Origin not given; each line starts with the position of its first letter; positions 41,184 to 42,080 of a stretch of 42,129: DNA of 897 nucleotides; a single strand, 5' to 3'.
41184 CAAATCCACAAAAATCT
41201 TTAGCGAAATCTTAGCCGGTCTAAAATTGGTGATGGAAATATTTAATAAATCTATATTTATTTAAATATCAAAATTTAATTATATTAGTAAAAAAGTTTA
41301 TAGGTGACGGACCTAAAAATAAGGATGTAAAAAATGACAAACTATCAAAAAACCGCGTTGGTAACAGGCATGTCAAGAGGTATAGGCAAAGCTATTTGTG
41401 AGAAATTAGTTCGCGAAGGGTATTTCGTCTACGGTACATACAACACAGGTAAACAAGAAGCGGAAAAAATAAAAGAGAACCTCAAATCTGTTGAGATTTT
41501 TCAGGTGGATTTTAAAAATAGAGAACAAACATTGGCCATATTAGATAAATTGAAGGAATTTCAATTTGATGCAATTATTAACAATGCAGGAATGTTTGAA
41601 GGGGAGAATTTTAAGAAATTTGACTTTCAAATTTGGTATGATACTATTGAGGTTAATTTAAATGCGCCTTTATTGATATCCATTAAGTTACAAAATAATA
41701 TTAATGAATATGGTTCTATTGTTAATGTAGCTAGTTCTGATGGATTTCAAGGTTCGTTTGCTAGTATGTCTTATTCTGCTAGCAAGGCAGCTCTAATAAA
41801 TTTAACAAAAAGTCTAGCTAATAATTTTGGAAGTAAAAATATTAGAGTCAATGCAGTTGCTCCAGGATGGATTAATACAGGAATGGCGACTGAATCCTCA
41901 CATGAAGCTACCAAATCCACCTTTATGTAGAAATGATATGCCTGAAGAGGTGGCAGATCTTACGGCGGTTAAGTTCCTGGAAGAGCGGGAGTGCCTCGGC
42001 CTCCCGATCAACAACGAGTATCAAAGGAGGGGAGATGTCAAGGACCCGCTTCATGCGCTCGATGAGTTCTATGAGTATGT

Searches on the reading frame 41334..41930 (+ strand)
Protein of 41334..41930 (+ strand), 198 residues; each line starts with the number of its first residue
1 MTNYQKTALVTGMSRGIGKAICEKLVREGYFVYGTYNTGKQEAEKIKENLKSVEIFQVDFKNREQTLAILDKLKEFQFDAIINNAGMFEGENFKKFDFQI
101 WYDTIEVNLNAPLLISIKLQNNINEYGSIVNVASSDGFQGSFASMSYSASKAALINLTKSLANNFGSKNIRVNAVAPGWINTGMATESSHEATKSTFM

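Call 93: search_protein_families(library=pfam, proteins=[window:41334-41930:+], max_evalue=0.001)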
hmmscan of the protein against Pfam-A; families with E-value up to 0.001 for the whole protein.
window:41334-41930:+ (198 aa): 5 families
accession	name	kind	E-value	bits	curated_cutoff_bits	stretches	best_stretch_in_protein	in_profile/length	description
PF00106.31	adh_short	-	1.8e-45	155.3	26.6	1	6-190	1-192/195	short chain dehydrogenase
PF13561.12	adh_short_C2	-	9.1e-36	124.1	27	1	13-190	2-186/236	Enoyl-(Acyl carrier protein) reductase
PF01370.27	Epimerase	-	9.4e-09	35.5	20.9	1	8-118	1-103/240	NAD dependent epimerase/dehydratase family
PF08659.16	KR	-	4.8e-07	30.3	22.6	1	7-159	2-161/180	KR domain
PF16363.11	GDP_Man_Dehyd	-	4.8e-05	23.4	27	1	9-86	1-84/332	GDP-mannose 4,6 dehydratase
